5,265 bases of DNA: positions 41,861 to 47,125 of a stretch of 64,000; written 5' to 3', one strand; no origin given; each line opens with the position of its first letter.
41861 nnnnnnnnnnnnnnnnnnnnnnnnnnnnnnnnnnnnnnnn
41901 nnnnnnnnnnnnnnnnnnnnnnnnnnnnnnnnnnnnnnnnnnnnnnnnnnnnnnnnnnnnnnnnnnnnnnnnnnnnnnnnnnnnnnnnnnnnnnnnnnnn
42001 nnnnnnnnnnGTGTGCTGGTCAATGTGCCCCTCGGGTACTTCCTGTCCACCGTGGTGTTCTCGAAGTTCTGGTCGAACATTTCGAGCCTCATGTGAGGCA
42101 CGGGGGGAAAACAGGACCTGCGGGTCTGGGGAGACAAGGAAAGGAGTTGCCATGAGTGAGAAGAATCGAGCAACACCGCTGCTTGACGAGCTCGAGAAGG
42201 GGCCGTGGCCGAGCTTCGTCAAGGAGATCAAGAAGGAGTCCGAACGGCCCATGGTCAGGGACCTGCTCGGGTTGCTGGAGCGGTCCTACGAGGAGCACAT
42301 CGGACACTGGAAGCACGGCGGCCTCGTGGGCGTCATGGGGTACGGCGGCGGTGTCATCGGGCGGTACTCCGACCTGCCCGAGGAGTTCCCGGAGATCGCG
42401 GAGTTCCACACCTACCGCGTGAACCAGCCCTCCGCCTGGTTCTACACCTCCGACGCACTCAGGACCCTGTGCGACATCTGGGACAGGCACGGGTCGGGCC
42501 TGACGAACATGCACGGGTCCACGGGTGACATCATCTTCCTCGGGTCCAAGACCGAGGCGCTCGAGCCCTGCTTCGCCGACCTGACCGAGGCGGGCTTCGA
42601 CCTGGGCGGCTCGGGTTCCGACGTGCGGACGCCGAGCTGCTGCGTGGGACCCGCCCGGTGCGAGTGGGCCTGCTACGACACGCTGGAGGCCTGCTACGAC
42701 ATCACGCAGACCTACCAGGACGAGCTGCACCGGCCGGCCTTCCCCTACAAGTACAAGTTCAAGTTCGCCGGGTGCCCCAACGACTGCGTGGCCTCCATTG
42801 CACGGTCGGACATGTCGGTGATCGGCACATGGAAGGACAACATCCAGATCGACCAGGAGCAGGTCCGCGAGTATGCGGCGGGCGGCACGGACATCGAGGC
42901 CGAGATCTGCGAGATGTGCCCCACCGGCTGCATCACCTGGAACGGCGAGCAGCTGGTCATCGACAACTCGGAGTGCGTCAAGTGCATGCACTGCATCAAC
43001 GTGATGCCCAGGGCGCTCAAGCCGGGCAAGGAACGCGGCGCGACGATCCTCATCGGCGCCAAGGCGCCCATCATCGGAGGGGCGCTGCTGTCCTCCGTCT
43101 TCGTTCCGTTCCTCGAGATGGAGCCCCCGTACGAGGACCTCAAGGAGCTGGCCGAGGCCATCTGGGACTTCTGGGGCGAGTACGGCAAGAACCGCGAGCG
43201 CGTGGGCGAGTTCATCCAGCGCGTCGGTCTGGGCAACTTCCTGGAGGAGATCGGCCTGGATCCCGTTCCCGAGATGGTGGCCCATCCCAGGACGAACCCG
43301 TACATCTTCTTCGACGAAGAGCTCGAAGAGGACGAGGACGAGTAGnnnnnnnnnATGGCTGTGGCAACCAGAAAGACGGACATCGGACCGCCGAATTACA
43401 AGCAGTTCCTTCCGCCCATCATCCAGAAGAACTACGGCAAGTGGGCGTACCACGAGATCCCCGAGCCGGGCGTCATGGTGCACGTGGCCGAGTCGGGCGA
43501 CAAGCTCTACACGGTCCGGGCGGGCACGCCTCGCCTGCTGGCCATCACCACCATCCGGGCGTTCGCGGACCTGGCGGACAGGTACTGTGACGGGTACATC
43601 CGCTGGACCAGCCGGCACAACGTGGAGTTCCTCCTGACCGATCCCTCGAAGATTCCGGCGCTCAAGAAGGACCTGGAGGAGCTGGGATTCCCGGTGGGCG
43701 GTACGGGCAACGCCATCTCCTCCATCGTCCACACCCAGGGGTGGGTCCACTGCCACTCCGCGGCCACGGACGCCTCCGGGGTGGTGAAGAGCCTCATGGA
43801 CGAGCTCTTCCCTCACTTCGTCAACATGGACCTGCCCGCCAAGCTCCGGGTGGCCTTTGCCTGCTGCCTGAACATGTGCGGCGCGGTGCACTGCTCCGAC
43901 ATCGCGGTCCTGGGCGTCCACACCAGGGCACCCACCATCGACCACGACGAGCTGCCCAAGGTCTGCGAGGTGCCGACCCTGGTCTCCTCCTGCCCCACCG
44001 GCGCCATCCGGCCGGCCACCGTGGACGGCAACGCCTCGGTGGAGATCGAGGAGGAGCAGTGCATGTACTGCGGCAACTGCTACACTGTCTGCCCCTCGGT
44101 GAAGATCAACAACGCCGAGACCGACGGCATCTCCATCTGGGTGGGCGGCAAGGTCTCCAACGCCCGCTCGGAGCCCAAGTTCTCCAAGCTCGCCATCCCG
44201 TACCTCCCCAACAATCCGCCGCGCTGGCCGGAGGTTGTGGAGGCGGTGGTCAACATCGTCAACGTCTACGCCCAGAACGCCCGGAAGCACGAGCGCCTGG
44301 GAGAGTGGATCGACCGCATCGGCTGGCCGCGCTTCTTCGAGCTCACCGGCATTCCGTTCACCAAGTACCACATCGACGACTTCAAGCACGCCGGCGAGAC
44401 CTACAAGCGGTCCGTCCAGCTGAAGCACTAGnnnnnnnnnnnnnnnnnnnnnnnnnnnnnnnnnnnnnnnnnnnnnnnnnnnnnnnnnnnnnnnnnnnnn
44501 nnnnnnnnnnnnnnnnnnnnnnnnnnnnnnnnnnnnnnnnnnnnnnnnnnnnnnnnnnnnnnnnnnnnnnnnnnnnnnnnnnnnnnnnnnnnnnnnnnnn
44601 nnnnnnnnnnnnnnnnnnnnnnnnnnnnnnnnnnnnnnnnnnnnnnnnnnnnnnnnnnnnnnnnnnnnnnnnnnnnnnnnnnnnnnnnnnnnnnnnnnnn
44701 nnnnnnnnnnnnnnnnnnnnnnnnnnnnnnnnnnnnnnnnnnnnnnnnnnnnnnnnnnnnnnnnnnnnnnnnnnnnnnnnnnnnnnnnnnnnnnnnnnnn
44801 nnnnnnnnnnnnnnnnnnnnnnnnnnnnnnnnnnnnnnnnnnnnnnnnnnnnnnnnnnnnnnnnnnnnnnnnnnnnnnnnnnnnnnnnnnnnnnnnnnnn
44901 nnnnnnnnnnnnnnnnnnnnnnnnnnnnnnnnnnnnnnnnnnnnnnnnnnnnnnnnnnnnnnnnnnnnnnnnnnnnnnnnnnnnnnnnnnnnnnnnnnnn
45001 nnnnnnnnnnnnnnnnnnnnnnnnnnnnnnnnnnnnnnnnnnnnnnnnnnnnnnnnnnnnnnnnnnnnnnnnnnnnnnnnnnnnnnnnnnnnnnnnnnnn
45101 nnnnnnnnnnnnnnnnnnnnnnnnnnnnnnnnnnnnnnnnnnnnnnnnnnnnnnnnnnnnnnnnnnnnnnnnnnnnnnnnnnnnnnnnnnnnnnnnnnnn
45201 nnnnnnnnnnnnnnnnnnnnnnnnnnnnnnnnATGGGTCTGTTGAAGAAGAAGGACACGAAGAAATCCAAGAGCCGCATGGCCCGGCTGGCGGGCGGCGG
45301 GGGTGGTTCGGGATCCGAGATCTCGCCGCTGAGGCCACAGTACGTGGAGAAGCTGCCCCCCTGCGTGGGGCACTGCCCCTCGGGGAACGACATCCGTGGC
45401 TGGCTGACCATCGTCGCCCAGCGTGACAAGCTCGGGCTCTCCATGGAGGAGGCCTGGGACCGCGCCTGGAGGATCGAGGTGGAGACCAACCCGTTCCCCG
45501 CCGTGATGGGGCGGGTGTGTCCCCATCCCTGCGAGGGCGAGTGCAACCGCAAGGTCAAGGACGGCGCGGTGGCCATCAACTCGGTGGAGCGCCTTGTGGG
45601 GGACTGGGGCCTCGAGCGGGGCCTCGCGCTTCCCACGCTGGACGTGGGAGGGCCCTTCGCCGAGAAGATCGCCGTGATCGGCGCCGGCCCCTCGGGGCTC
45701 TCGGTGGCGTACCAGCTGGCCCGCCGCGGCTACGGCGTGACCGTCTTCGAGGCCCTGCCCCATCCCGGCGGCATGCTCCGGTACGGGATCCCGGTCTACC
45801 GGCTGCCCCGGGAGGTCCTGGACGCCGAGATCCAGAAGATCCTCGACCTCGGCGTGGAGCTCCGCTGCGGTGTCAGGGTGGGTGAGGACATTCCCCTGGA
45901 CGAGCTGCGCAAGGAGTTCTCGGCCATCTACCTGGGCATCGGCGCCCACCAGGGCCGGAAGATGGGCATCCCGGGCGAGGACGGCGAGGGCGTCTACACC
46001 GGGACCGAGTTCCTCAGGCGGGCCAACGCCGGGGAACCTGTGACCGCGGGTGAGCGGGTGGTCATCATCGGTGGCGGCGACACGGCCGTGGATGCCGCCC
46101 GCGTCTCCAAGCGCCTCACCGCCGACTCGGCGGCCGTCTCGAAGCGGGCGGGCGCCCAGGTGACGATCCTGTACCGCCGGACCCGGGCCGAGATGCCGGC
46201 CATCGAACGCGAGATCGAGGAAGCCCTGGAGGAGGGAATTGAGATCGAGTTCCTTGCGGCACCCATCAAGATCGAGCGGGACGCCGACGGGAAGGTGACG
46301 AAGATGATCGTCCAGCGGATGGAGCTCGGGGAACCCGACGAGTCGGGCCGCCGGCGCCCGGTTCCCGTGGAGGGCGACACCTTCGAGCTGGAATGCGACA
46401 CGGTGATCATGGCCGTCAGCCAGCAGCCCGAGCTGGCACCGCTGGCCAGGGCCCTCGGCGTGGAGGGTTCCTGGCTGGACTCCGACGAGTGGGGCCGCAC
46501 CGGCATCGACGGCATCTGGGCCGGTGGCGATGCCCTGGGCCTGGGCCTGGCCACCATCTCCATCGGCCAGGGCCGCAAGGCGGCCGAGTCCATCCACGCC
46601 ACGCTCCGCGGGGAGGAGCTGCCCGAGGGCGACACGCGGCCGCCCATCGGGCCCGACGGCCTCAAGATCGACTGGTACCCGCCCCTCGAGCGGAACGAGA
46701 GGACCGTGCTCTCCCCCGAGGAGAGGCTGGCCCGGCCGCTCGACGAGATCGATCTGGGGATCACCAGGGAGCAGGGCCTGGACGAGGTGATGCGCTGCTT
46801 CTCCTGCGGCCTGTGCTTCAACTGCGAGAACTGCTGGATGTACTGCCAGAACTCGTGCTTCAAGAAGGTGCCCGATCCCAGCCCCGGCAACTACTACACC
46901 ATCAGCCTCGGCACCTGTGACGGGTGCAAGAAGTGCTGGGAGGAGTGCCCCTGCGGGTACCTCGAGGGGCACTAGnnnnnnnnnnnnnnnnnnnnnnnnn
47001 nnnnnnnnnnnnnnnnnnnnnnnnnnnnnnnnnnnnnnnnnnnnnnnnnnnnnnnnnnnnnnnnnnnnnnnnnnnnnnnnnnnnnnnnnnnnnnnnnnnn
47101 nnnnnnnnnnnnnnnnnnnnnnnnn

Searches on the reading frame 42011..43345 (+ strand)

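Call 3: search_protein_families(library=pfam, proteins=[window:42011-43345:+], max_evalue=0.01)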
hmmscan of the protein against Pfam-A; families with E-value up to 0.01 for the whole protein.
window:42011-43345:+ (444 aa): 2 families
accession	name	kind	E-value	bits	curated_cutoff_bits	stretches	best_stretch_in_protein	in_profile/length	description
PF01077.27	NIR_SIR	-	1.8e-39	135.1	27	1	201-415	1-151/158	Nitrite and sulphite reductase 4Fe-4S domain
PF03460.22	NIR_SIR_ferr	-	7.1e-07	29.3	24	1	131-194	8-69/69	Nitrite/Sulfite reductase ferredoxin-like half domain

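Call 4: search_protein_families(library=ncbifam, proteins=[window:42011-43345:+], max_evalue=0.01)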
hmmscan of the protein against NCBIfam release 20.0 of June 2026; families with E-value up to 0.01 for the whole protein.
window:42011-43345:+ (444 aa): 8 families
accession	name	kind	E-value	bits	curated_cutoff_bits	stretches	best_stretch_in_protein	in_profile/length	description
TIGR02064.1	dsrA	equivalog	5.5e-179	595.2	392.85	1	58-441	1-393/402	dissimilatory-type sulfite reductase subunit alpha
TIGR02066.1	dsrB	equivalog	1.2e-34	119.8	341.5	1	144-428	40-325/341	dissimilatory-type sulfite reductase subunit beta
TIGR02912.1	sulfite_red_C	equivalog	1e-10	41.2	324.1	1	196-334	91-215/314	sulfite reductase subunit C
NF011565.0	PRK14989.1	subfamily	2.4e-05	22.6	883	1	163-274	593-699/847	nitrite reductase large subunit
NF007125.0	PRK09566.1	equivalog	5.7e-05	21.7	594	1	173-301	360-483/513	ferredoxin--nitrite reductase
NF058577.1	FdxA_fam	equivalog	0.00051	20.2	65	1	301-333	17-49/52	4Fe-4S ferredoxin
NF038196.1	ferrodoxin_EFR1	subfamily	0.0014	18.8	75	1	298-334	190-226/242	EFR1 family ferrodoxin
NF045490.1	FdxA_Protbact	equivalog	0.0069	16.6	135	1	299-335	17-54/104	ferredoxin FdxA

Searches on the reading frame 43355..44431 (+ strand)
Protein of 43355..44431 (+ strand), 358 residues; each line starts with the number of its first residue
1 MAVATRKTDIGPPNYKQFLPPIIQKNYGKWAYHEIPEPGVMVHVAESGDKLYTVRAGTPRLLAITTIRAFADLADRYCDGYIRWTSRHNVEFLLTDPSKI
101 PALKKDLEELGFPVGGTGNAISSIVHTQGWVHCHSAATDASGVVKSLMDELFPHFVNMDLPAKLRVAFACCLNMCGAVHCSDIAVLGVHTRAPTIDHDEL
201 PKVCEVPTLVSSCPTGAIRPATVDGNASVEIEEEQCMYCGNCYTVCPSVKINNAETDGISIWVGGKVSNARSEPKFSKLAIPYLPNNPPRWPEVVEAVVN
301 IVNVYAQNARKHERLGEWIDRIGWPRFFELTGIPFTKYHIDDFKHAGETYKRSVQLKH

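Call 3: search_protein_families(library=pfam, proteins=[window:43355-44431:+], max_evalue=0.01)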
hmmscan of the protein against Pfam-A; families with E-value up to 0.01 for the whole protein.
window:43355-44431:+ (358 aa): 9 families
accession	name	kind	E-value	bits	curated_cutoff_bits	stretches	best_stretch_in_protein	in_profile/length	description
PF01077.27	NIR_SIR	-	6.6e-37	126.8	27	1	118-335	2-154/158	Nitrite and sulphite reductase 4Fe-4S domain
PF03460.22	NIR_SIR_ferr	-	4.6e-14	52.4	24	1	43-109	1-68/69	Nitrite/Sulfite reductase ferredoxin-like half domain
PF12838.12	Fer4_7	-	1.1e-06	29.4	27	1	210-248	9-50/52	4Fe-4S dicluster domain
PF00037.32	Fer4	-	3e-06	27.3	21.1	1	229-247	1-19/24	4Fe-4S binding domain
PF25160.1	LdpA_Fe-S-bd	-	4e-06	27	27.6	1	201-254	2-46/49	LdpA Fe-S cluster-binding domain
PF13237.11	Fer4_10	-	2.3e-05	24.7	25.5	2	211-247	17-53/53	4Fe-4S dicluster domain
PF13187.11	Fer4_9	-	8.3e-05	23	27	1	211-248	10-49/52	4Fe-4S dicluster domain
PF14697.11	Fer4_21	-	0.0026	18.3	35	1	211-248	16-53/59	4Fe-4S dicluster domain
PF13183.11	Fer4_8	-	0.0062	17.5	27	1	234-255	3-24/68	4Fe-4S dicluster domain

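Call 4: search_protein_families(library=ncbifam, proteins=[window:43355-44431:+], max_evalue=0.01)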
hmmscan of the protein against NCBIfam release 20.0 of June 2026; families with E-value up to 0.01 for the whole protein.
window:43355-44431:+ (358 aa): 27 families (the best 25 are shown)
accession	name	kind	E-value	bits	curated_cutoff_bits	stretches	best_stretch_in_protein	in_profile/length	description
TIGR02066.1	dsrB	equivalog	5.7e-155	515.5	341.5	1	22-352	1-335/341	dissimilatory-type sulfite reductase subunit beta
TIGR02064.1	dsrA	equivalog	6.1e-32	111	392.85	1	52-340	82-375/402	dissimilatory-type sulfite reductase subunit alpha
TIGR02912.1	sulfite_red_C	equivalog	1.5e-12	47.2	324.1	1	63-329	33-294/314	sulfite reductase subunit C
NF007125.0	PRK09566.1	equivalog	1.5e-10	40.2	594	1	60-192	332-459/513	ferredoxin--nitrite reductase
NF007126.0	PRK09567.1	equivalog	1.7e-09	36.4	523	1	63-190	387-510/595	NirA family protein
NF045992.1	CircClkLdpA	equivalog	9.6e-06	24.9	450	1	189-253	94-154/360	circadian clock protein LdpA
TIGR04105.1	FeFe_hydrog_B1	subfamily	0.00013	20.7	450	1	211-251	168-205/462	monomeric [FeFe] hydrogenase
TIGR00402.1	napF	equivalog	0.00016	21.7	102.2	1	208-250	42-83/149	ferredoxin-type protein NapF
NF058577.1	FdxA_fam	equivalog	0.00024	21.2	65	1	211-248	17-50/52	4Fe-4S ferredoxin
TIGR02951.1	DMSO_dmsB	equivalog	0.00035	20.6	214.1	1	204-248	67-109/161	DMSO/selenate family reductase complex B subunit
TIGR03294.1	FrhG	equivalog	0.0004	20.2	245.5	1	208-255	181-224/228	coenzyme F420 hydrogenase subunit gamma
TIGR01660.1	narH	equivalog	0.00055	18.5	524.05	1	200-252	179-232/492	nitrate reductase subunit beta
NF010369.0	PRK13795.1-4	equivalog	0.00056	18.2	1086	1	209-256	584-629/633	hypothetical protein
TIGR02700.1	flavo_MJ0208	hypoth_equivalog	0.00062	19.1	251.35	1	187-254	136-197/234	dihydromethanopterin reductase (acceptor)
NF007382.0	PRK09898.1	equivalog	0.0012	18.5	213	1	202-249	124-169/208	ferredoxin-like protein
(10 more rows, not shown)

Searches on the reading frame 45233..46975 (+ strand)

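Call 9: search_protein_families(library=ncbifam, proteins=[window:45233-46975:+], max_evalue=0.001)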
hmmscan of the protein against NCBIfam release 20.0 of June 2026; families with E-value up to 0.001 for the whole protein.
window:45233-46975:+ (580 aa): 56 families (the best 25 are shown)
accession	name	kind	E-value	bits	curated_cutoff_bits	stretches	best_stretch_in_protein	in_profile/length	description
NF009410.0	PRK12771.1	subfamily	3.2e-176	587.2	516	1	33-578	39-561/566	NAD(P)-binding protein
NF009454.0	PRK12814.1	equivalog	1.5e-116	390.4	916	1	42-539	102-585/657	putative NADPH-dependent glutamate synthase small subunit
NF009414.0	PRK12778.1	equivalog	1.5e-109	367.3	1103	1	42-459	337-750/752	bifunctional dihydroorotate dehydrogenase B NAD binding subunit/NADPH-dependent glutamate synthase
TIGR01316.1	gltA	equivalog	2.7e-100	336.3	471.75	1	42-457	36-448/449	NADPH-dependent glutamate synthase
TIGR03315.1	Se_ygfK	equivalog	5.9e-81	272.3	835.3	1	41-573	444-934/1012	putative selenate reductase subunit YgfK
NF010590.0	PRK13984.1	equivalog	7.2e-80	268.8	946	1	44-461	198-609/611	putative oxidoreductase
NF009413.0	PRK12775.1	equivalog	2.4e-79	267.3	1895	1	42-460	339-756/1006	putative trifunctional 2-polyprenylphenol hydroxylase/glutamate synthase subunit beta/ferritin domain-containing protein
TIGR01318.1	gltD_gamma_fam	subfamily_domain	2.5e-79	267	482.95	1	42-458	48-465/467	glutamate synthase, small subunit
NF009408.0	PRK12769.1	equivalog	8e-73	245.6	1003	1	44-459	236-652/659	formate-dependent uric acid utilization protein AegA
NF009451.0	PRK12809.1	equivalog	7.2e-68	229.4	1154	1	37-455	212-631/639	formate-dependent uric acid utilization protein YgfT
NF009415.0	PRK12779.1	equivalog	2.1e-67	227.8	1519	1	71-456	228-624/944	putative bifunctional glutamate synthase subunit beta/2-polyprenylphenol hydroxylase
TIGR01317.1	GOGAT_sm_gam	subfamily_domain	2.4e-61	208.1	447.7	1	69-461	70-481/485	glutamate synthase small subunit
NF009409.0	PRK12770.1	subfamily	4.6e-59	200.3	343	1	143-460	18-352/360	putative glutamate synthase subunit beta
NF045663.1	diclust_near_Sec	equivalog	5.9e-37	127.2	530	1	39-275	15-234/759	pyridine nucleotide-disulfide oxidoreductase/dicluster-binding protein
TIGR01292.1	TRX_reduct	equivalog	7.4e-13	48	343.45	1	380-457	219-299/300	thioredoxin-disulfide reductase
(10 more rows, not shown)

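Call 10: search_protein_families(library=pfam, proteins=[window:45233-46975:+], max_evalue=0.001)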
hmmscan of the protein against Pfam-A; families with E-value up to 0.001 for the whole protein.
window:45233-46975:+ (580 aa): 10 families
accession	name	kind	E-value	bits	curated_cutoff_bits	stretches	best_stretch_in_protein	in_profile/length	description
PF07992.20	Pyr_redox_2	-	2.9e-33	116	26.1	2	145-447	2-291/291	Pyridine nucleotide-disulphide oxidoreductase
PF14691.11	Fer4_20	-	6.4e-15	55.4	25.8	1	42-129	30-111/113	Dihydroprymidine dehydrogenase domain II, 4Fe-4S cluster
PF00070.33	Pyr_redox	-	2.9e-14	53.8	22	2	275-360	1-79/82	Pyridine nucleotide-disulphide oxidoreductase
PF13450.12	NAD_binding_8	-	2.5e-10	40.9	21.9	1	148-182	1-35/68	NAD(P)-binding Rossmann-like domain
PF13738.12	Pyr_redox_3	-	9.7e-09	35.3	30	1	266-351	158-242/305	Pyridine nucleotide-disulphide oxidoreductase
PF01266.30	DAO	-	5e-08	33.3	27.9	1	145-179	1-35/353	FAD dependent oxidoreductase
PF01946.23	Thi4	-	1.7e-05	24.6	26.2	1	145-185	19-60/235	Thi4 family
PF01593.30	Amino_oxidase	-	7e-05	22.7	19.8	1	154-180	2-28/443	Flavin containing amine oxidoreductase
PF03486.20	HI0933_like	-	0.00043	20.2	50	0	145-179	2-36/244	HI0933-like protein Rossmann domain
PF12831.13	FAD_oxidored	-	0.00054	19.8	27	1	146-183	2-39/416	FAD dependent oxidoreductase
